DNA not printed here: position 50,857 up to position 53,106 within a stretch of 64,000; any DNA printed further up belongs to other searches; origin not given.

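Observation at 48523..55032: selB embedded between CcdA-like/TctA-like membrane genes and a B12-radical-SAM (DUF4080-type) + ferredoxin pair; no selA, selD or tRNA-Sec in the window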

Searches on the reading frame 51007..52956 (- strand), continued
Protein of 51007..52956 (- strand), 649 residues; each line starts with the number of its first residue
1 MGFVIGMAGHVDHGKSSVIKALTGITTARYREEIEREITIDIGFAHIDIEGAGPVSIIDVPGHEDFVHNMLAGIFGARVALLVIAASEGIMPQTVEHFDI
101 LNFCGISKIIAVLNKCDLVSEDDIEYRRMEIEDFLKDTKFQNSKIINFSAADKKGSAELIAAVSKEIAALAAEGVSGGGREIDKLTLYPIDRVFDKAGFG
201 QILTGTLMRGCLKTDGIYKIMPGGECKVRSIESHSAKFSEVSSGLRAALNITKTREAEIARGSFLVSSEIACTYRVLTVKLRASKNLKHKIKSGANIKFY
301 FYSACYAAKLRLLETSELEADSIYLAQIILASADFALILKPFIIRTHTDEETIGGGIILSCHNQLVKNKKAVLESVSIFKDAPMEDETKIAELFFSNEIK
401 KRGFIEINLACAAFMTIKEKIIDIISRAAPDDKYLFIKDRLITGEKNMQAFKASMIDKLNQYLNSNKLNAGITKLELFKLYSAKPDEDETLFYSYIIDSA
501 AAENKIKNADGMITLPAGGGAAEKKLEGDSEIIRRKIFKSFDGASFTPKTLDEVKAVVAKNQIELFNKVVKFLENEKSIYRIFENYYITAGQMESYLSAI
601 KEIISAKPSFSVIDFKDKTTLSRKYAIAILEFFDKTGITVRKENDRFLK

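Call 19: find_encoding_contigs(protein=P0010, flank=10000, max_places=1)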
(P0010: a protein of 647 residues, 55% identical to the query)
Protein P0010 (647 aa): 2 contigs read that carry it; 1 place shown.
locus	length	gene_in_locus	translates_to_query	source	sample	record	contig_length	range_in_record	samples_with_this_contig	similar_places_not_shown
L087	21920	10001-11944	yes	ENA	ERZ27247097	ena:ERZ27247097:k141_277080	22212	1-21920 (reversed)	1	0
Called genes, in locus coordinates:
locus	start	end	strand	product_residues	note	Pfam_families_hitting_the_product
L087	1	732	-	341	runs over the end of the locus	?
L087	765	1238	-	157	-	PF00177:Ribosomal_S7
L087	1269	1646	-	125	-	PF00164:Ribosom_S12_S23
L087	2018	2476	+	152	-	-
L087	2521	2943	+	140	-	PF12158:DUF3592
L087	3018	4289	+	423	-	-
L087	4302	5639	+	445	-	-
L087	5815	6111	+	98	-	PF12840:HTH_20, PF01022:HTH_5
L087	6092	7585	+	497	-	PF03841:SelA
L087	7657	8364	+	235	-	PF13386:DsbD_2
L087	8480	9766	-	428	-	-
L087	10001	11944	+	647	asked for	PF00009:GTP_EFTU, PF01926:MMR_HSR1, PF25461:Beta-barrel_SelB (weak), PF09107:WHD_3rd_SelB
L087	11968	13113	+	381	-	PF13188:PAS_8 (faint), PF00512:HisKA, PF02518:HATPase_c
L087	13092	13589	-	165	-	PF02542:YgbB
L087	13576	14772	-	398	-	PF02670:DXP_reductoisom, PF08436:DXP_redisom_C, PF13288:DXPR_C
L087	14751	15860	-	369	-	PF00288:GHMP_kinases_N, PF08544:GHMP_kinases_C (weak)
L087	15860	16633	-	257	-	PF01128:IspD, PF12804:NTP_transf_3 (weak)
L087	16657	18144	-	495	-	PF01936:NYN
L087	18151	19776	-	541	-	PF13372:Alginate_exp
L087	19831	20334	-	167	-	-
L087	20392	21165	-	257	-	PF04773:FecR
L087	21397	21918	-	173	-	?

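Call 20: find_encoding_contigs(protein=P0015, flank=10000, max_places=1)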
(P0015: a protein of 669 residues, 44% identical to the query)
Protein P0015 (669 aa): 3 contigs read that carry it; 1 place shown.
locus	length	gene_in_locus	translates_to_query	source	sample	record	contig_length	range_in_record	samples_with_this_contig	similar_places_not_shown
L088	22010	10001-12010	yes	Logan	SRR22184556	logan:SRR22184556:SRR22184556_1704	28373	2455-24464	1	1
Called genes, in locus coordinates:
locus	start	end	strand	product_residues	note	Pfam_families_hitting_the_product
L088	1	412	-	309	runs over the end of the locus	PF26540:GcpE_C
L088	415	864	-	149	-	-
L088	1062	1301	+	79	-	-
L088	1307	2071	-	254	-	-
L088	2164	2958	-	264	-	PF04773:FecR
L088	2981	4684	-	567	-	-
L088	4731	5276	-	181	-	-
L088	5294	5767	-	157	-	PF07963:N_methyl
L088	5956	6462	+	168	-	PF08239:SH3_3 (weak)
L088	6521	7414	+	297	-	PF10672:Methyltrans_SAM, PF03602:Cons_hypoth95 (weak)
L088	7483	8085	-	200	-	-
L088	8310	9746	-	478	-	PF00149:Metallophos, PF02872:5_nucleotid_C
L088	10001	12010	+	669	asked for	PF00009:GTP_EFTU, PF01926:MMR_HSR1 (weak), PF25461:Beta-barrel_SelB, PF09107:WHD_3rd_SelB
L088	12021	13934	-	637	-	-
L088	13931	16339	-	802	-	PF01266:DAO (faint), PF01593:Amino_oxidase, PF13450:NAD_binding_8, PF13489:Methyltransf_23, PF13847:Methyltransf_31, PF08241:Methyltransf_11, PF08242:Methyltransf_12, PF13649:Methyltransf_25 (weak)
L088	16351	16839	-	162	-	PF02542:YgbB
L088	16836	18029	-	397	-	PF02670:DXP_reductoisom, PF08436:DXP_redisom_C, PF13288:DXPR_C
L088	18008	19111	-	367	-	PF00288:GHMP_kinases_N, PF08544:GHMP_kinases_C (weak)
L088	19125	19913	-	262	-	PF01128:IspD, PF12804:NTP_transf_3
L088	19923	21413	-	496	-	PF01936:NYN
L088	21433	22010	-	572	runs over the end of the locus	PF13372:Alginate_exp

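Call 21: list_cluster_members(proteins=[P0007, P0008, P0013, P0016, P0003, P0010])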
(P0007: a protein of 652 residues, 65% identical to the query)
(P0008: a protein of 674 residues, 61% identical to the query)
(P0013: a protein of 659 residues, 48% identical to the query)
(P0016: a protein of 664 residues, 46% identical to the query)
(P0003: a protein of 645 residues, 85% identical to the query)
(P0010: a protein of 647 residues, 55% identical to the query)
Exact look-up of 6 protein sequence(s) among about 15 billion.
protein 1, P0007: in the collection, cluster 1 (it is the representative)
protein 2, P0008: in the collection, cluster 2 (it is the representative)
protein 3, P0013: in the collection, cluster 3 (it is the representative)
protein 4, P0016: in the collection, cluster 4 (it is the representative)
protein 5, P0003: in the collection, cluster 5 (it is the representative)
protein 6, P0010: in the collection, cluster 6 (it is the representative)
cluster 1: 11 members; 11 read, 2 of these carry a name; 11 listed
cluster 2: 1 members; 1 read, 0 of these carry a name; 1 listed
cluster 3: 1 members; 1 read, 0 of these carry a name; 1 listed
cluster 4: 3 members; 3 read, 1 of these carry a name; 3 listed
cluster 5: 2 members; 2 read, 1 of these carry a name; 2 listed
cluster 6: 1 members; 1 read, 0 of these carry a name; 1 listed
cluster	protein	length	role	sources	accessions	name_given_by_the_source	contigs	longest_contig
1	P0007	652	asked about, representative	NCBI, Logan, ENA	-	-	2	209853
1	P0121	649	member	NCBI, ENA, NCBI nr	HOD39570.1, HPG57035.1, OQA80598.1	MAG TPA: selenocysteine-specific translation elongation factor [Candidatus Wallbacteria ... | MAG: Selenocysteine-specific elongation factor [bacterium ADurb.Bin243]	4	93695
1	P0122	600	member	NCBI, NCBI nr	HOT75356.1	MAG TPA: SelB C-terminal domain-containing protein, partial [Candidatus Wallbacteria ... | SelB C-terminal domain-containing protein [Candidatus Wallbacteria bacterium]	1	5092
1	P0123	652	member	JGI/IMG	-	-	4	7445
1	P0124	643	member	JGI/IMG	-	-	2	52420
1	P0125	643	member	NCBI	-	-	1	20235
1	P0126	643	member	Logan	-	-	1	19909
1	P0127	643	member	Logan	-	-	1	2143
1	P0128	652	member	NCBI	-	-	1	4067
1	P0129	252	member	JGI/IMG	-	-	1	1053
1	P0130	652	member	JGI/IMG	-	-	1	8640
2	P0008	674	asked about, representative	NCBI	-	-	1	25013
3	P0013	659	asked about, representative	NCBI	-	-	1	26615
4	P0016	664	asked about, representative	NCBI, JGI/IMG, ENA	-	-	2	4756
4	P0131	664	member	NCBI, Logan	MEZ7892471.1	MAG: SelB C-terminal domain-containing protein [Candidatus Wallbacteria bacterium]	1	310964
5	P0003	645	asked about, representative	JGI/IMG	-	selenocysteine-specific elongation factor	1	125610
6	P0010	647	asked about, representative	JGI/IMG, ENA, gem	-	-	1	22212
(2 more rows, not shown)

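Call 34: find_encoding_contigs(protein=P0009, flank=10000, max_places=1)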
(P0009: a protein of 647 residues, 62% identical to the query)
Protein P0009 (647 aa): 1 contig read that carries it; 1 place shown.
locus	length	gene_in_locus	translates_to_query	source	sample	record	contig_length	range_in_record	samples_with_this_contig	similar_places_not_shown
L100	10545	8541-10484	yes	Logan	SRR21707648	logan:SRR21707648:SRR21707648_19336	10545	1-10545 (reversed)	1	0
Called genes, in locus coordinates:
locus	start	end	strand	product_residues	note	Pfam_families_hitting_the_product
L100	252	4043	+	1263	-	-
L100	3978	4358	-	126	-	-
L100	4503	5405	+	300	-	PF01336:tRNA_anti-codon (faint)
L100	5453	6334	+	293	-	-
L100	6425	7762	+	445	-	PF01970:TctA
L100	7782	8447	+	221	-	PF13386:DsbD_2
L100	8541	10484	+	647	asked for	PF00009:GTP_EFTU, PF01926:MMR_HSR1 (weak), PF25461:Beta-barrel_SelB (weak), PF09107:WHD_3rd_SelB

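Call 90: search_protein_families(library=ncbifam, proteins=[L087:5815-6108:+], max_evalue=1)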
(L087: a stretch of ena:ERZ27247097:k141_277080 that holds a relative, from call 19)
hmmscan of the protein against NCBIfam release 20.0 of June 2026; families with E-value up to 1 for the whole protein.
L087:5815-6108:+ (98 aa): 19 families
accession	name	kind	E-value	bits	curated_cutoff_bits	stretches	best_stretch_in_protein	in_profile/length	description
NF033788.1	HTH_metalloreg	subfamily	1.5e-25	88.8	55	1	13-87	2-77/77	metalloregulator ArsR/SmtB family transcription factor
NF040642.1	sulf_sens_BigR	equivalog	1.9e-18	66.3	155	1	10-96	8-94/95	sulfite-sensing transcriptional repressor BigR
NF033789.1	repress_SdpR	subfamily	3.7e-16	58.8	100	1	16-90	2-76/79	autorepressor SdpR family transcription factor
NF052532.1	TransRegPagRBaca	equivalog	5.2e-16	58.6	170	1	9-90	14-95/99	transcriptional repressor PagR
NF041413.1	ArsR_Rv2640c_fam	equivalog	1.6e-11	44.7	155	1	5-92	25-115/118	Rv2640c family ArsR-like transcriptional regulator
NF045707.1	Dbac_1936_reg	equivalog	5.7e-09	35.9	115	1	13-91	8-86/99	ArsR/SmtB-type metalloregulator TsoR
NF053755.1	MsvR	equivalog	6.3e-09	35.9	220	1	14-70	5-61/236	transcriptional factor MsvR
NF007528.0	PRK10141.1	subfamily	1.6e-08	34.4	97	1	14-81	8-76/117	metalloregulator ArsR/SmtB family transcription factor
NF047906.1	CdPbTransRegCmtR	equivalog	1.3e-07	31.5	150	1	17-90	16-89/104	Cd(II)/Pb(II)-sensing metalloregulatory transcriptional regulator CmtR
NF005061.0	PRK06474.1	equivalog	0.0003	20.7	121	1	16-70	5-62/178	hypothetical protein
NF003210.0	PRK04172.1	equivalog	0.019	13.8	350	1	22-76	6-61/496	phenylalanine--tRNA ligase subunit alpha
NF053756.1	MreA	equivalog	0.029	14.2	100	1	31-92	27-93/110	MreA family transcriptional regulator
TIGR01529.1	argR_whole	equivalog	0.041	13.9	130.45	1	43-92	29-79/146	arginine repressor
NF053660.1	ORF80_fam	equivalog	0.042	13.8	95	1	35-66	16-47/70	ORF80 family leucine zipper DNA-binding protein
TIGR02379.1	ECA_wecE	subfamily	0.045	12.5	434.85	1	21-94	300-375/376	dTDP-4-amino-4,6-dideoxy-D-glucose transaminase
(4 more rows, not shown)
